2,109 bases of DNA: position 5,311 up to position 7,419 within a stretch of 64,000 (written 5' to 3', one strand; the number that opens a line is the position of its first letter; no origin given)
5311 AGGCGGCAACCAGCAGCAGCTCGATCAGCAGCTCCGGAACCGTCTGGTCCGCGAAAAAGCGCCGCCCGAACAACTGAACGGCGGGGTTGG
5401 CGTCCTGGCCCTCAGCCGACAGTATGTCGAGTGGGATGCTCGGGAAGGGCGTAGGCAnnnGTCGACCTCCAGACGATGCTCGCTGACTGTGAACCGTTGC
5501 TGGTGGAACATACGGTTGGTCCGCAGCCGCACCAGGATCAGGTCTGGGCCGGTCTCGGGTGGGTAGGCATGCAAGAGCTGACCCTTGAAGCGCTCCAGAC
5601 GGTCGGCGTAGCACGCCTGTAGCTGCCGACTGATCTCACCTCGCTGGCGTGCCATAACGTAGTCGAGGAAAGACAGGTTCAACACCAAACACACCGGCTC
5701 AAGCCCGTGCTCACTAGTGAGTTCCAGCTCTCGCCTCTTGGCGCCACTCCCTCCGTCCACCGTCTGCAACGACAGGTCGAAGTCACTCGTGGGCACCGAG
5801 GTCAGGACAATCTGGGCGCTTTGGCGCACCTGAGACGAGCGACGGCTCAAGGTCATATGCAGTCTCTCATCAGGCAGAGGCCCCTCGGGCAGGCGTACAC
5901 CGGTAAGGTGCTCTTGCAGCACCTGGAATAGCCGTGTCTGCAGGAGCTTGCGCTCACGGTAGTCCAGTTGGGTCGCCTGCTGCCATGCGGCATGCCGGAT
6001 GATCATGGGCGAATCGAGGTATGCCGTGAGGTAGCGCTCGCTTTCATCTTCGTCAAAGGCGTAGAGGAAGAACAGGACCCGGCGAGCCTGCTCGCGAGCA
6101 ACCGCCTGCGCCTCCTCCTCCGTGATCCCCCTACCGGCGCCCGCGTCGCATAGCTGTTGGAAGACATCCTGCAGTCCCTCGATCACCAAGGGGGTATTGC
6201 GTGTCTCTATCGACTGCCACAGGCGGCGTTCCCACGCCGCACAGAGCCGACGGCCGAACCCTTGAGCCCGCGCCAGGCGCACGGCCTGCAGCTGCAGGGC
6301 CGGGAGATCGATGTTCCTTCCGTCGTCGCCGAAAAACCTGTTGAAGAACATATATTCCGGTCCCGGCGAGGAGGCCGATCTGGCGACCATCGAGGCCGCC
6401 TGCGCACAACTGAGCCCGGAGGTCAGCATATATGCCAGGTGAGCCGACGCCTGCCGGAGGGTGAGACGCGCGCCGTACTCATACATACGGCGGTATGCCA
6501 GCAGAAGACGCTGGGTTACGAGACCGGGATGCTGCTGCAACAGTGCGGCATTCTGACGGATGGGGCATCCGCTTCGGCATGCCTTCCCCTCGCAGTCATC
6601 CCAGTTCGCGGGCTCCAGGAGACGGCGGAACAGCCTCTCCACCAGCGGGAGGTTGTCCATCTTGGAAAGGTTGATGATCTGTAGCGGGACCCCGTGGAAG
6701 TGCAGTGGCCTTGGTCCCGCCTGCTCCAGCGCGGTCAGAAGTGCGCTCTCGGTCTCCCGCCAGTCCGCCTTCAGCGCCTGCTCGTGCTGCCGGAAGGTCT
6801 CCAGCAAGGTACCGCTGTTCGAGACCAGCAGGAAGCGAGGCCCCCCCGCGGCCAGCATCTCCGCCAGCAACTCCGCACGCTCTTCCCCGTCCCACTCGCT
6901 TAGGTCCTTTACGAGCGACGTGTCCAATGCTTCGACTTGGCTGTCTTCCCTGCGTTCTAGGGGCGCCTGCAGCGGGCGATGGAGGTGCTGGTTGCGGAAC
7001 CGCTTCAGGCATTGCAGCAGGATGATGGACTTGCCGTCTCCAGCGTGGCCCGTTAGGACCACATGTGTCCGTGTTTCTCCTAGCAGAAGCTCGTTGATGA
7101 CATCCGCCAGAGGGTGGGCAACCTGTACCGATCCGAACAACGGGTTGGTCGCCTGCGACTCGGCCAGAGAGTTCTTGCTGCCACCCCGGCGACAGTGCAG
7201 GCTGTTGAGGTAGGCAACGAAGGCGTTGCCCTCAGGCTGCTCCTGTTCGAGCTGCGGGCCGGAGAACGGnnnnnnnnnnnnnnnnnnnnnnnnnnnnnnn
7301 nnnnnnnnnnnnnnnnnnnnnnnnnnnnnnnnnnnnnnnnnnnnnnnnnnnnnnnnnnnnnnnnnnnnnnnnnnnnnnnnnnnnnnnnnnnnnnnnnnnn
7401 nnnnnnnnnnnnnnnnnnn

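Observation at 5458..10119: Architecture of the 1553-aa protein: unknown N-domain, NERD, inactive kinase-like domain, active non-RD kinase, P-loop NTPase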

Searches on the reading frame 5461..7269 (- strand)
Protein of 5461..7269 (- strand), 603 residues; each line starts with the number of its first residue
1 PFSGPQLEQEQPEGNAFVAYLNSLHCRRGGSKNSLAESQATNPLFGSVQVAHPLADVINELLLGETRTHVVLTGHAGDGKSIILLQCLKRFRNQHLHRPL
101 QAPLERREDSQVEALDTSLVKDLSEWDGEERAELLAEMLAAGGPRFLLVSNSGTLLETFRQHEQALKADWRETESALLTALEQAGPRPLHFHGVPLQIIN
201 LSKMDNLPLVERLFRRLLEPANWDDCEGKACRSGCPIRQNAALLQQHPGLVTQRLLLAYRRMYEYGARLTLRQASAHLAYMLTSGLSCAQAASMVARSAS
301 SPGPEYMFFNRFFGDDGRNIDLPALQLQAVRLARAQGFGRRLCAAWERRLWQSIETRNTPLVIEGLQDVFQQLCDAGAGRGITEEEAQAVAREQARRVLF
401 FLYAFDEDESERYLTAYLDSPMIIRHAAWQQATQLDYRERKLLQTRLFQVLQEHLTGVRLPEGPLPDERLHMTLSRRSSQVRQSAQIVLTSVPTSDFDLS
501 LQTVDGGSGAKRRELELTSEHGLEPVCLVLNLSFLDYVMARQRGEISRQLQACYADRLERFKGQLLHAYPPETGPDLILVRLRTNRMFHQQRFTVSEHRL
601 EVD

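Call 22: search_protein_families(library=padloc, proteins=[window:5461-7269:-], max_evalue=0.01)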
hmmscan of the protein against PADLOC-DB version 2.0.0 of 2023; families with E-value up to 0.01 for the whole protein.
window:5461-7269:- (603 aa): 6 families
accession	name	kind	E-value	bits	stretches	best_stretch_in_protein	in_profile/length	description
PDLC02793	SspF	-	7.9e-27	91.9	1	47-272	32-260/600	SspF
PDLC02795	SspF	-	1.5e-26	91.2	1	15-315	1-291/560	SspF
PDLC02796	SspF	-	5.3e-15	53.4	1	64-316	45-287/525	SspF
PDLC02797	SspF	-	9.7e-06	22.2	1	65-250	55-244/568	SspF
PDLC02794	SspF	-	1.7e-05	21.7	1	50-225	35-218/572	SspF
PDLC02674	DndF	-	0.0045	13.9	1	51-95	42-84/530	DndF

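Call 23: search_solved_structures(query=window:5461-7269:-, max_evalue=1, show_alignments=2)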
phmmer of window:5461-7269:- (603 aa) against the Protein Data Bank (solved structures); distinct sequences matched with E-value up to 1: 7.
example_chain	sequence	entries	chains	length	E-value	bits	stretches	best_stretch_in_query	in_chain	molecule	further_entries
7l6s_A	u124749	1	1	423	0.15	13.9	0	19-60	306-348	DNA topoisomerase II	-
2yrw_A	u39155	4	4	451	0.17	13.7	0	298-347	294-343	Phosphoribosylglycinamide synthetase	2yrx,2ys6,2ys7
7fbi_L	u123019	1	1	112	0.4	12.5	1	231-314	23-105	3A3 light chain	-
3ux8_A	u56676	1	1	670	0.42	12.5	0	63-120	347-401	Excinuclease ABC, A subunit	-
6gdz_A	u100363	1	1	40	0.44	12.4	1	119-145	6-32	Exendin-4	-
6ge2_A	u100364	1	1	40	0.47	12.3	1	119-145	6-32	Exendin-4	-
2r6f_A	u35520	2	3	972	0.82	11.5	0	63-120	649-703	Excinuclease ABC subunit A | Excinuclease ABC, A subunit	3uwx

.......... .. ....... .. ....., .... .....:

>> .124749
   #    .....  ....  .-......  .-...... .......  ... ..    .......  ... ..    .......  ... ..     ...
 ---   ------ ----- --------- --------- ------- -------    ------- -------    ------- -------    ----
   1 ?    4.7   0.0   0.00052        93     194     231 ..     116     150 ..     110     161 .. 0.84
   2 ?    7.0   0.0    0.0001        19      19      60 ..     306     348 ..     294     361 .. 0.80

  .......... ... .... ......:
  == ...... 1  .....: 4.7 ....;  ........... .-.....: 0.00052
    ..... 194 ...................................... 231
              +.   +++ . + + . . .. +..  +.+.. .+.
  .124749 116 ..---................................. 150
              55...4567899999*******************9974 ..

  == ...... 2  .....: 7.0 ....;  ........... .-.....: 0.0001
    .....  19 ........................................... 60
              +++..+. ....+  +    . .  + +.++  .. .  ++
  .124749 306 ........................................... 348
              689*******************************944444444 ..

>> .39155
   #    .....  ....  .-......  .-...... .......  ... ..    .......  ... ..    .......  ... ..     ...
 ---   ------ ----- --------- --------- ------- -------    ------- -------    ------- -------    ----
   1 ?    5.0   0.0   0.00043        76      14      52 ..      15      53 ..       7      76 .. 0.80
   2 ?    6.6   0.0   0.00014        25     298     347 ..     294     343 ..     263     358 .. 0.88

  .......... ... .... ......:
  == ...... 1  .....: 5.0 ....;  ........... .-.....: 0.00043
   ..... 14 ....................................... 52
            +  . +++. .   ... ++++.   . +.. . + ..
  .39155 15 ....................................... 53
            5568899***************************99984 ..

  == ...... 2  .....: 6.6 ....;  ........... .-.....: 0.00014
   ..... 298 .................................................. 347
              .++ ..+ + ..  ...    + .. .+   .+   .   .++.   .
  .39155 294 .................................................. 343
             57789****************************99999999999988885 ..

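Call 52: predict_structure(alignment_id=A1)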
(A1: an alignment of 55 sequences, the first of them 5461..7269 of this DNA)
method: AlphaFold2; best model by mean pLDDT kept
length: 603 residues; sequences in the alignment: 55
mean_pLDDT: 85.9   pTM: 0.87
mean pLDDT of the five models: 85.9, 85.7, 85.0, 84.4, 84.3
residues with pLDDT >= 90: 342; 70-90: 188; 50-70: 49; < 50: 24
segments of 3 or more residues with pLDDT < 50: 1-10, 29-34, 480-482
pLDDT, mean of each block of 10 residues (from residue 1): 35 81 71 62 92 93 92 92 94 93 92 91 92 94 93 95 94 95 91 94 91 96 90 89 93 96 93 94 92 78 80 93 93 94 89 62 81 88 81 94 89 95 94 91 91 82 76 63 68 92 79 90 87 91 66 81 89 74 71 82 81
secondary structure, 60 per line:
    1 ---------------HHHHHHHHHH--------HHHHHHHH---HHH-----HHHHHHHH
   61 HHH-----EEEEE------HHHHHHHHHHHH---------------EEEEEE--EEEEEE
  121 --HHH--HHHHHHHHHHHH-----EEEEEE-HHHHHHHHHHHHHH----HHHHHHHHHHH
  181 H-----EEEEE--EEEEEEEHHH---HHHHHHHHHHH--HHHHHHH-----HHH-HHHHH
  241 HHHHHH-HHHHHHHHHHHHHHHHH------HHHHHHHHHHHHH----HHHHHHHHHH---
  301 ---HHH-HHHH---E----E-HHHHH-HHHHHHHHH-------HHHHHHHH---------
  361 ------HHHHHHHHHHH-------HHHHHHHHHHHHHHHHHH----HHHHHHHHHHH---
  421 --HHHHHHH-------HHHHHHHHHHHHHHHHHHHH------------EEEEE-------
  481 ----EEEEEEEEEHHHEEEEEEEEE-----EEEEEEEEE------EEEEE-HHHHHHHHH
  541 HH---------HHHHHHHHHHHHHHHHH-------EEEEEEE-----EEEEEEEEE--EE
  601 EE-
elements in order: H16-25 H34-41 H53-63 E69-73 H80-91 E107-112 E115-120 H128-139 E145-150 H152-165 H170-181 E187-191 E194-200 H207-217 H220-226 H236-246 H248-264 H271-283 H288-297 H308-311 H322-326 H328-336 H344-351 H367-377 H385-402 H407-417 H423-429 H437-456 E469-473 E485-493 E497-505 E511-519 E526-530 H532-542 H552-568 E576-582 E588-596 E599-602

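Call 93: search_protein_representatives(protein=window:5461-7269:-)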
Query: 603 residues. Proteins with E-value up to 0.001 (for the whole library): 501; up to 1e-10: 320; up to 1e-30: 205. The best 150 are listed.
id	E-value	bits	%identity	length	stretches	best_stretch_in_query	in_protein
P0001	0.0e+00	1351.9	100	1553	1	1-603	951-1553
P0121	5.4e-201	685.7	56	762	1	1-602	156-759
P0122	5.8e-178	609.6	49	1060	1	11-602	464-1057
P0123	1.5e-151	522.4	44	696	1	13-602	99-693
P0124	8.7e-149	513.3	44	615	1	10-602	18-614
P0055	1.7e-148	512.3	44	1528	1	14-602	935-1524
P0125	1.3e-147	509.4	44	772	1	13-602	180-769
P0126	3.5e-142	491.5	45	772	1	13-602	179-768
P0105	3.1e-137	475.2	41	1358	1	14-602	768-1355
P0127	5.2e-137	474.4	44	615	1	13-602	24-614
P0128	8.2e-135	467.2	42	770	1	11-602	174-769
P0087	1.3e-131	456.6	41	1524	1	8-602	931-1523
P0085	5.9e-130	451.1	41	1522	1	13-602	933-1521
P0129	2.2e-129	449.2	49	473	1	136-602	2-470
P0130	7.1e-127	441.0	42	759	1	15-602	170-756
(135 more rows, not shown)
